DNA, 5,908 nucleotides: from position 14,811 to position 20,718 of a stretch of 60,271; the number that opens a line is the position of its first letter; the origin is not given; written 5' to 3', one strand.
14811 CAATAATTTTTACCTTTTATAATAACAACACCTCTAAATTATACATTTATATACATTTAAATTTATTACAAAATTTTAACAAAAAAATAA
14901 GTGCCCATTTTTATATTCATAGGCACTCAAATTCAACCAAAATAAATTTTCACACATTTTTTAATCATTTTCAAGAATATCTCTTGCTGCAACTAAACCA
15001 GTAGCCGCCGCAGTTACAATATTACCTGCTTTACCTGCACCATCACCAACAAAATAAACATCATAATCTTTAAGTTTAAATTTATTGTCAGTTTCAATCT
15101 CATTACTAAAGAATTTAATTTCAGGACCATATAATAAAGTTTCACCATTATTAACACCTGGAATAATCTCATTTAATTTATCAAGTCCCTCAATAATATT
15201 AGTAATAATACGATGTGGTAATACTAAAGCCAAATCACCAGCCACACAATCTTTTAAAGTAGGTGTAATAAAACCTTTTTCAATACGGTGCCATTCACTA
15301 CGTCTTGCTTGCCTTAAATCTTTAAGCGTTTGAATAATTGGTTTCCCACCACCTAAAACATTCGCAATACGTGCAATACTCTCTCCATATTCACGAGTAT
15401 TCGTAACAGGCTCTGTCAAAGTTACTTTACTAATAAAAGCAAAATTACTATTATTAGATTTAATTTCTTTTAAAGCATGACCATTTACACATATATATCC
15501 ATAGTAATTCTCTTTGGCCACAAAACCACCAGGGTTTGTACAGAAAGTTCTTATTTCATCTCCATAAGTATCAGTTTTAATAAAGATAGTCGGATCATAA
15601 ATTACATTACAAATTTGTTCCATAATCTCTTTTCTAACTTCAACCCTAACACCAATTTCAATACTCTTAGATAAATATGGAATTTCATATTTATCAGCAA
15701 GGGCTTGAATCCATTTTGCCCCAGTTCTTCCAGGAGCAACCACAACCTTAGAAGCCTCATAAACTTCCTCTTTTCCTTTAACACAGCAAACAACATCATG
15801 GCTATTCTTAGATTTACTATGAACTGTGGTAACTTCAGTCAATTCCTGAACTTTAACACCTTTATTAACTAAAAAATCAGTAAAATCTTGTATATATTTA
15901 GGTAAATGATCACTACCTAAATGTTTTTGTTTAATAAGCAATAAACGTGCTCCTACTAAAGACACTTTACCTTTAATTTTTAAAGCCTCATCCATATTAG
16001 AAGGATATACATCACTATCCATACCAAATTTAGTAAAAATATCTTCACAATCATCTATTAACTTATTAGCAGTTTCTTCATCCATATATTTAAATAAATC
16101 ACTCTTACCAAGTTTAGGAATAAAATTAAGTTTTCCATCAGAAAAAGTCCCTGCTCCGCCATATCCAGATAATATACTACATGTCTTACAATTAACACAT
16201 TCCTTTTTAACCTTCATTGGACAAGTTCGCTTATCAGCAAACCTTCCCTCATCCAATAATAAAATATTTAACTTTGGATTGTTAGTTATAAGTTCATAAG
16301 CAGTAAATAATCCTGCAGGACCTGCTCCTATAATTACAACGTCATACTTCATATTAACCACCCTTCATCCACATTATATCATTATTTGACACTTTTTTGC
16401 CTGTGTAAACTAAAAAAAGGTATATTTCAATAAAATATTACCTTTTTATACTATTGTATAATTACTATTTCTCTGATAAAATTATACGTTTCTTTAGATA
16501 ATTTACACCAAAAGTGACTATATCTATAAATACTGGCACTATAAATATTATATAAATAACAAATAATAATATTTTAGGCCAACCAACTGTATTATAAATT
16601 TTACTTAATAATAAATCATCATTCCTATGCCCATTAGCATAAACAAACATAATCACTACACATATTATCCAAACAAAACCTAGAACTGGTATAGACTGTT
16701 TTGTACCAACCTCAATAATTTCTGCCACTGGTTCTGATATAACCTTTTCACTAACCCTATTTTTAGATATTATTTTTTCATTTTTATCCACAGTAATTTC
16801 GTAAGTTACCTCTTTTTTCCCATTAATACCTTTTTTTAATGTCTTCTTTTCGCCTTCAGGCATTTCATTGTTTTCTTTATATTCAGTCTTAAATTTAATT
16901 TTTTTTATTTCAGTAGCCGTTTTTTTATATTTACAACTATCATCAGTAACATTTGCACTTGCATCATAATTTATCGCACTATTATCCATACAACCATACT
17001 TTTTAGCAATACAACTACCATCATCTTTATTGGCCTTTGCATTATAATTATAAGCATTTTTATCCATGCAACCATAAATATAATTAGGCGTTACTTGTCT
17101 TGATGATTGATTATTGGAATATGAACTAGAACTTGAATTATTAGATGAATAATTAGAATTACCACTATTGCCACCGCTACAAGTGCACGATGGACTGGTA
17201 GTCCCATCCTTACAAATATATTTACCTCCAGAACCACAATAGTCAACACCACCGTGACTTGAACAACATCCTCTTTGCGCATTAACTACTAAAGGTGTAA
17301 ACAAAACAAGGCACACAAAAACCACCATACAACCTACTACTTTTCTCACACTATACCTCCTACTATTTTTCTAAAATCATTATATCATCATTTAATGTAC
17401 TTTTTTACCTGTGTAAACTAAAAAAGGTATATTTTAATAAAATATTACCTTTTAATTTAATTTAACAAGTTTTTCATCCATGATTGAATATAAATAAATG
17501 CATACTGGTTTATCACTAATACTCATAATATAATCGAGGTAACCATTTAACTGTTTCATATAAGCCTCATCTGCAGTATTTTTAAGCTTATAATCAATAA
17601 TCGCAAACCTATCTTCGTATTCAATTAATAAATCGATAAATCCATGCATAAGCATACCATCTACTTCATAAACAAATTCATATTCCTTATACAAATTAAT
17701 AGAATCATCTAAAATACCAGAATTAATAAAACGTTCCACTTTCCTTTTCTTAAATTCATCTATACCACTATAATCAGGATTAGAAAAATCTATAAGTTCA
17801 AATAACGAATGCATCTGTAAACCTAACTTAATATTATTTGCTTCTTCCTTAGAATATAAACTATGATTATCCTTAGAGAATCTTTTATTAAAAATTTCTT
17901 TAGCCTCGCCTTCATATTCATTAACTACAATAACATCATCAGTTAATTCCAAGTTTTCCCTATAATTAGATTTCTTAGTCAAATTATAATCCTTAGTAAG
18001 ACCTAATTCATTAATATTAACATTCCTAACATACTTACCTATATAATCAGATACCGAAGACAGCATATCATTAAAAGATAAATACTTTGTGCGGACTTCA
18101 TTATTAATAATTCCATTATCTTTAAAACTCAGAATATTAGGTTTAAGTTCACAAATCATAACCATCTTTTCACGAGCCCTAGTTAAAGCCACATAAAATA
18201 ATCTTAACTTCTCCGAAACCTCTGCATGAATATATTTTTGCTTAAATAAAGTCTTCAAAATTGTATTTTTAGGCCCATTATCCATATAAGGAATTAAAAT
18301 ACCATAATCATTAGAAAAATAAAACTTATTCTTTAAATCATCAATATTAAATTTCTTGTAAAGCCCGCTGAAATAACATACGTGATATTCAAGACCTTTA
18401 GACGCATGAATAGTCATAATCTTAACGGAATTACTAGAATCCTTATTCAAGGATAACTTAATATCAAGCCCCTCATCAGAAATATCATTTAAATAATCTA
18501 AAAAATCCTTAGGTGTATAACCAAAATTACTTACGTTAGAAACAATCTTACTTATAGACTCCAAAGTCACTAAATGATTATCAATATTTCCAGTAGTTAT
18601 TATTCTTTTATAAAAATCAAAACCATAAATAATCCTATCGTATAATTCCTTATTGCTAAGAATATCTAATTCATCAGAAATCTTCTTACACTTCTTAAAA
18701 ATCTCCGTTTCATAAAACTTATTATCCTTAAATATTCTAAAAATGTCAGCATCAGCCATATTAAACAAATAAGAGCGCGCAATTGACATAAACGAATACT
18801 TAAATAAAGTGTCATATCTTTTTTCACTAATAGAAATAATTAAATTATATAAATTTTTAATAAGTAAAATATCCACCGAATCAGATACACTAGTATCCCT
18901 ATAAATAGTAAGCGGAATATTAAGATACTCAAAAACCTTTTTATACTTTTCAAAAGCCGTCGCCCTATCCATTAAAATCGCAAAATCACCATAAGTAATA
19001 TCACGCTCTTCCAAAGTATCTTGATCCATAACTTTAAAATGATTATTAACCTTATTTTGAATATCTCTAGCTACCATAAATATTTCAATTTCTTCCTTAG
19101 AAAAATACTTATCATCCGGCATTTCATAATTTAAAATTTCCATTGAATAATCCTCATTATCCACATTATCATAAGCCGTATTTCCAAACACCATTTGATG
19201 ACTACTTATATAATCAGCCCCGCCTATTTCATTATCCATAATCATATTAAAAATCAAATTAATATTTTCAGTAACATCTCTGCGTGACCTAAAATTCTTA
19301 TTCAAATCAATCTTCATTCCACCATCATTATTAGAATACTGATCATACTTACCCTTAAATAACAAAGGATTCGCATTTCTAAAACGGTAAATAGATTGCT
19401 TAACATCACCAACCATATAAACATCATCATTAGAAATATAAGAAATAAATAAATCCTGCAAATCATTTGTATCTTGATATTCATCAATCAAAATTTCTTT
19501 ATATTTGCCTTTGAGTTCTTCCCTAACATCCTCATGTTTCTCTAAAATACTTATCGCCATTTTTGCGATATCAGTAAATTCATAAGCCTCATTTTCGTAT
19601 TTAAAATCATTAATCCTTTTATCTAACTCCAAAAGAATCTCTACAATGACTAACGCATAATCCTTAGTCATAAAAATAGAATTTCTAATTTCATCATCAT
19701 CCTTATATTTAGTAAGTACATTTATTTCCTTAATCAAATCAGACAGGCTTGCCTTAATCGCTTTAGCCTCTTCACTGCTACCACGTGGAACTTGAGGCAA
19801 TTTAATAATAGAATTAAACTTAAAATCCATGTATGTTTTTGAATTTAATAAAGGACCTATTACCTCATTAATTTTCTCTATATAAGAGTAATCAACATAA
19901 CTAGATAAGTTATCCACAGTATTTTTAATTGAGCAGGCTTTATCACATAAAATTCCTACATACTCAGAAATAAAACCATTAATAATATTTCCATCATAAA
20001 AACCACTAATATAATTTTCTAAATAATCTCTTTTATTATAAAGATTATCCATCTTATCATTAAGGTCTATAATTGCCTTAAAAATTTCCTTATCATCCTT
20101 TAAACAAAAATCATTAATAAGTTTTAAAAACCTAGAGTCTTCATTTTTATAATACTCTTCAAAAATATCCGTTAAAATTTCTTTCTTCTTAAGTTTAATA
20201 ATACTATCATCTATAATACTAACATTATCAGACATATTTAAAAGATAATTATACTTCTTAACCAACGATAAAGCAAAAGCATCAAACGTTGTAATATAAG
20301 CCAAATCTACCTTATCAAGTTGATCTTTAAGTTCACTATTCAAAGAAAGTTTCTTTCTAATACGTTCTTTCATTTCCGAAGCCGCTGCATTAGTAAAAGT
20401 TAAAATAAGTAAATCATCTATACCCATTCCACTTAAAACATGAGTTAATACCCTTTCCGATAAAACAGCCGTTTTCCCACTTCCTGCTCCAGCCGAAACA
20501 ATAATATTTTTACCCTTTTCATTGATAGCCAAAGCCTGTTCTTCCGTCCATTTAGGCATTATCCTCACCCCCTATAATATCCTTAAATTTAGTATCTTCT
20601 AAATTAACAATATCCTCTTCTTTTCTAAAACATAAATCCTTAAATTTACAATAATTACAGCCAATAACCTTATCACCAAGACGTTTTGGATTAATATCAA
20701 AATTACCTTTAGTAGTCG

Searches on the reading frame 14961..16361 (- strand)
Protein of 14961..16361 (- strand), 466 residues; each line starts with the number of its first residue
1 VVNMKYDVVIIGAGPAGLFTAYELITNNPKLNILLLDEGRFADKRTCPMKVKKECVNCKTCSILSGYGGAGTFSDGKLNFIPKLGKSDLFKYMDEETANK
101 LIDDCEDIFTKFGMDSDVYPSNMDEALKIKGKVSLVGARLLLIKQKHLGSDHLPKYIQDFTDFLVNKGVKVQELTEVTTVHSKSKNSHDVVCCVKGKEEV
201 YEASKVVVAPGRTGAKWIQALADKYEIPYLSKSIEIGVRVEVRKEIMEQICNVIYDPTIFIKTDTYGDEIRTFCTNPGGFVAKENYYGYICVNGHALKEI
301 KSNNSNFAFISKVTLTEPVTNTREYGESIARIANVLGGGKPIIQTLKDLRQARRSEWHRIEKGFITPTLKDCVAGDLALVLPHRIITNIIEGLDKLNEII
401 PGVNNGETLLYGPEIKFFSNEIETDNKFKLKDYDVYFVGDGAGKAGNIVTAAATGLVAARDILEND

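Call 59: search_protein_families(library=pfam, proteins=[window:14961-16361:-], max_evalue=0.00001)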
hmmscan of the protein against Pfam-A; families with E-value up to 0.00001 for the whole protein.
window:14961-16361:- (466 aa): 6 families
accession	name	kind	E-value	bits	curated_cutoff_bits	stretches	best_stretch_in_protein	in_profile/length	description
PF21688.3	FAD-depend_C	-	2.7e-11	44.5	27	1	265-414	41-194/197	FAD-dependent protein, C-terminal domain-like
PF07992.20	Pyr_redox_2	-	4.8e-11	43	26.1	0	6-48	1-36/291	Pyridine nucleotide-disulphide oxidoreductase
PF01266.30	DAO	-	4.4e-08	33.5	27.9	0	7-42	1-35/353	FAD dependent oxidoreductase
PF03486.20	HI0933_like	-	2.7e-06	27.4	50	0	7-40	2-33/244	HI0933-like protein Rossmann domain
PF13738.12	Pyr_redox_3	-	5.2e-06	26.4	30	0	142-212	72-134/305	Pyridine nucleotide-disulphide oxidoreductase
PF05834.18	Lycopene_cycl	-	5.6e-06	26.1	23.4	0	7-39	1-33/380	Lycopene cyclase protein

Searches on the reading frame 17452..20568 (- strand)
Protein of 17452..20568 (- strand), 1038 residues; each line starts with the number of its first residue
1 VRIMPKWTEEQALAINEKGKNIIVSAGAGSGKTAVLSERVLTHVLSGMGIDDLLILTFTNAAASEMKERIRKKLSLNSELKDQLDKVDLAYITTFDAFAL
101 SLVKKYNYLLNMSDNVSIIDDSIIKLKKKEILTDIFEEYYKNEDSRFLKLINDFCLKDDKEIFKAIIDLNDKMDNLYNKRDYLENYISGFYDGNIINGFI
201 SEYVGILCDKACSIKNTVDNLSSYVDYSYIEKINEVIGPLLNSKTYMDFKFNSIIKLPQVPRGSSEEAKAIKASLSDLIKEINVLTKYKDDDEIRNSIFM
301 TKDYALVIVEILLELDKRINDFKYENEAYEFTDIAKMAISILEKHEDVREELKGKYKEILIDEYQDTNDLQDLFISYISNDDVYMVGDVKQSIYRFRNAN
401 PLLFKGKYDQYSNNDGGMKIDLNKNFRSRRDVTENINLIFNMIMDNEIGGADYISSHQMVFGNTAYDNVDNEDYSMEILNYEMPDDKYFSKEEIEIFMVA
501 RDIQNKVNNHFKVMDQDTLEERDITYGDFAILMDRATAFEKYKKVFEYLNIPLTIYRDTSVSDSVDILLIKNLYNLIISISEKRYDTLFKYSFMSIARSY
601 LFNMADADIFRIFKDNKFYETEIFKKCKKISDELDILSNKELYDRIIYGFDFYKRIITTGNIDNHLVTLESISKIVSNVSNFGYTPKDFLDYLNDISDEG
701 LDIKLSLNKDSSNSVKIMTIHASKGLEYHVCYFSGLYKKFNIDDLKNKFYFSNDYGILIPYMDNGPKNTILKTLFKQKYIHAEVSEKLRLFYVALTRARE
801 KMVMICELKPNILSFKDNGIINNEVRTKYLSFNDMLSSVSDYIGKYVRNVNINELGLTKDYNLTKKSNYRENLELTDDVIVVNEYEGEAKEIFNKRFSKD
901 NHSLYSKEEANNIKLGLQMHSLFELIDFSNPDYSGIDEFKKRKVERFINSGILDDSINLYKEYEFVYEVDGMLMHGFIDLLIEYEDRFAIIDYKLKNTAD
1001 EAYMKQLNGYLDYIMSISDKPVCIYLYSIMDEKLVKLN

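Call 59: search_protein_families(library=pfam, proteins=[window:17452-20568:-], max_evalue=0.00001)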
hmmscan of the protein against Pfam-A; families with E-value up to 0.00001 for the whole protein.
window:17452-20568:- (1038 aa): 5 families
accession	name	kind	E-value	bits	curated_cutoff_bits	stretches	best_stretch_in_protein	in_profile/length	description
PF00580.27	UvrD-helicase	-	2.4e-49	168.9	23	1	7-410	1-269/271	UvrD/REP helicase N-terminal domain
PF13361.12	UvrD_C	-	1.2e-16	61.6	25.6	1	640-806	226-347/350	UvrD-like helicase C-terminal domain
PF13245.12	AAA_19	-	1.2e-16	61.5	25.1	1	11-397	3-134/134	AAA domain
PF01443.25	Viral_helicase1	-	1.6e-06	28.5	21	0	352-402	54-107/228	Viral superfamily 1 RNA helicase core domain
PF13538.12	UvrD_C_2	-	2.8e-06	27.5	27.4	0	783-805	30-52/52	UvrD-like helicase C-terminal domain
